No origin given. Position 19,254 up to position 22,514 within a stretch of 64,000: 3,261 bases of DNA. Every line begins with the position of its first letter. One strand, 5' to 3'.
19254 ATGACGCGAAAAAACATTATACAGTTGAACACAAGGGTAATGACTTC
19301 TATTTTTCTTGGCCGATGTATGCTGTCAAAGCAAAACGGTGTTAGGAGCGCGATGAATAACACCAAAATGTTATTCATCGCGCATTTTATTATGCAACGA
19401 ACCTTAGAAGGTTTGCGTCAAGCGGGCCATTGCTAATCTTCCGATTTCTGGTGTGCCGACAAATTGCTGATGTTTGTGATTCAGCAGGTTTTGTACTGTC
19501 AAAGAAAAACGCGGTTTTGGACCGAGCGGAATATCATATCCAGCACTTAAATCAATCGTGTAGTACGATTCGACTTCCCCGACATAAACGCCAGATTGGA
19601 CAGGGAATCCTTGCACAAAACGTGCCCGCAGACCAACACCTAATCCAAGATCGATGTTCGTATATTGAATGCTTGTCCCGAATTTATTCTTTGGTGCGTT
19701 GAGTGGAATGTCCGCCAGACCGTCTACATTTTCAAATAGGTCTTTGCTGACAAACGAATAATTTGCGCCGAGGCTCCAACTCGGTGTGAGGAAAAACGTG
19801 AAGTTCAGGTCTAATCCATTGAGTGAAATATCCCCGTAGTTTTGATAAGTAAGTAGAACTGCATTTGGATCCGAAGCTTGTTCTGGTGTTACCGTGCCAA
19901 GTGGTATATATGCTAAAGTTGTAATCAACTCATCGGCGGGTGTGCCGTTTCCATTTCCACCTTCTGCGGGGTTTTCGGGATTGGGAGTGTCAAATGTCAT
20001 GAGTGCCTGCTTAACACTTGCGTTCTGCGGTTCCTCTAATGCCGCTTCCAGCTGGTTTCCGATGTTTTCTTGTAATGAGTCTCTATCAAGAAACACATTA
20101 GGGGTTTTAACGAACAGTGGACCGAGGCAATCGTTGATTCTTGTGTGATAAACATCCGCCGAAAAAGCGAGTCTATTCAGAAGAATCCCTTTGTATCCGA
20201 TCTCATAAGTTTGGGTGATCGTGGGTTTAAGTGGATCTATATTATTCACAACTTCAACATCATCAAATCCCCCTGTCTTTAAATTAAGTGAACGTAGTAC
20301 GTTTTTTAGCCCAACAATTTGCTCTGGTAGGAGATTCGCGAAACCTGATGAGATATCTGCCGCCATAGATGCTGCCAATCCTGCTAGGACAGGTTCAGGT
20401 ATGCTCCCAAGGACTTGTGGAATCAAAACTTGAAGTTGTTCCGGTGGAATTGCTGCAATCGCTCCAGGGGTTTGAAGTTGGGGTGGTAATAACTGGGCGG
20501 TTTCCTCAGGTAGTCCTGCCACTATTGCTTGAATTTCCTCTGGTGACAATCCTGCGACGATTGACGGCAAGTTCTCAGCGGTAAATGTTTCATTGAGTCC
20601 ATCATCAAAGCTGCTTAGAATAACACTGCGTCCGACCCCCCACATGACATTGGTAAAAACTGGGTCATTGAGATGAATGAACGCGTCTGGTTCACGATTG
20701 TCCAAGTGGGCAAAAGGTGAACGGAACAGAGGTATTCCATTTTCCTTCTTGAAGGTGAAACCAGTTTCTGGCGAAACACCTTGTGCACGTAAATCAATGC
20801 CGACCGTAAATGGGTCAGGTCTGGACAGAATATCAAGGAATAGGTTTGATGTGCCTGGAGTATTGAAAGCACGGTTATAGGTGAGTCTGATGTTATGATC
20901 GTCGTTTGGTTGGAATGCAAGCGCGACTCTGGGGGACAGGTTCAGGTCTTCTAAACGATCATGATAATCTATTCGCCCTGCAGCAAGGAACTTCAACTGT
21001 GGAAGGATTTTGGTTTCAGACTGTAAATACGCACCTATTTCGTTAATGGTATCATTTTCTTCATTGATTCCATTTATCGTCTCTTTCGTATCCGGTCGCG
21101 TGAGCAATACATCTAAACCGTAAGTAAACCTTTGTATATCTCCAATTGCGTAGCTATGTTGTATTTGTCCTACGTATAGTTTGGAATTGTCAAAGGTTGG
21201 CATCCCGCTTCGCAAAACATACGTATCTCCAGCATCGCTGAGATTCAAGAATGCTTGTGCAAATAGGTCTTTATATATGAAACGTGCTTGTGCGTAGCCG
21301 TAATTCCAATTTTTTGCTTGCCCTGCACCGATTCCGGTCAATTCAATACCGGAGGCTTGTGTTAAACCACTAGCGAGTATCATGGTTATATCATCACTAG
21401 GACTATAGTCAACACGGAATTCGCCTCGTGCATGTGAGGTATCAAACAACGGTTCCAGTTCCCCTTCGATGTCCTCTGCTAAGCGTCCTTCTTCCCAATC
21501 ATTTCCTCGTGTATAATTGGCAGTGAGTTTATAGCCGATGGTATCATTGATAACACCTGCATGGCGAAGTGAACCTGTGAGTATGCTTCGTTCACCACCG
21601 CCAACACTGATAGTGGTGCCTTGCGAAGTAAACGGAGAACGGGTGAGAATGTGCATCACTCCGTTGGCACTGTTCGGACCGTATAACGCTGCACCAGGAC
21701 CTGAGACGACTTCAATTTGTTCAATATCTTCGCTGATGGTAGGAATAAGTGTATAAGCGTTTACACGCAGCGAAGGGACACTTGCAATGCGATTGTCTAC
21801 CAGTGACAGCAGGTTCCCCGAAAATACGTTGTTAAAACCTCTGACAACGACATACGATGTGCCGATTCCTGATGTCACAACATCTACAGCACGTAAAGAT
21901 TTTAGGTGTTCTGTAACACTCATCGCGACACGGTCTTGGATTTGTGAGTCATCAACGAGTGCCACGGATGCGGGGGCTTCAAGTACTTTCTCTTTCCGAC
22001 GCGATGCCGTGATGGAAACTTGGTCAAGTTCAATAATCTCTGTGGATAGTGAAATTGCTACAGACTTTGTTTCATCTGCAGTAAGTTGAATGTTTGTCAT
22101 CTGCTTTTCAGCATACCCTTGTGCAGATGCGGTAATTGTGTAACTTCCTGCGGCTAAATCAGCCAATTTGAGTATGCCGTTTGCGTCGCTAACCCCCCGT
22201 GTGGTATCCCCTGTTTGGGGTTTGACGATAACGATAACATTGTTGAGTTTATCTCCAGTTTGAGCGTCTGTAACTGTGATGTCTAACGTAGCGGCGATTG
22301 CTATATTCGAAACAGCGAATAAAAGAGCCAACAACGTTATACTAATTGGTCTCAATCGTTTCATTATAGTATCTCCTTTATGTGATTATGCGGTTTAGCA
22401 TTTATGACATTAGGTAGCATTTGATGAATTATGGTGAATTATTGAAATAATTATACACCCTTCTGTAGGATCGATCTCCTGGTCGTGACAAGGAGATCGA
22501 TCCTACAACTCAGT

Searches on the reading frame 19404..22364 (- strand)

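Call 46: search_protein_families(library=pfam, proteins=[window:19404-22364:-], max_evalue=0.00001)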
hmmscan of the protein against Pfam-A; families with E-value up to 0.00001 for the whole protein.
window:19404-22364:- (986 aa): 5 families
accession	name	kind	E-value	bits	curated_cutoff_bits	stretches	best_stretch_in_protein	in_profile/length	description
PF00593.30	TonB_dep_Rec_b-barrel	-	1.2e-31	111.5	27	2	709-960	262-436/436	TonB dependent receptor-like, beta-barrel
PF07715.20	Plug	-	1.3e-14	55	23.9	1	127-236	2-107/107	TonB-dependent Receptor Plug Domain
PF13620.12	CarboxypepD_reg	-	1.2e-12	48.4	32.3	1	28-106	3-81/82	Carboxypeptidase regulatory-like domain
PF14905.12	OMP_b-brl_3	-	1.4e-11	44.6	27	1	824-967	245-380/408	Outer membrane protein beta-barrel family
PF13715.12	CarbopepD_reg_2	-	5.8e-11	42.7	32.2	1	30-117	4-87/88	CarboxypepD_reg-like domain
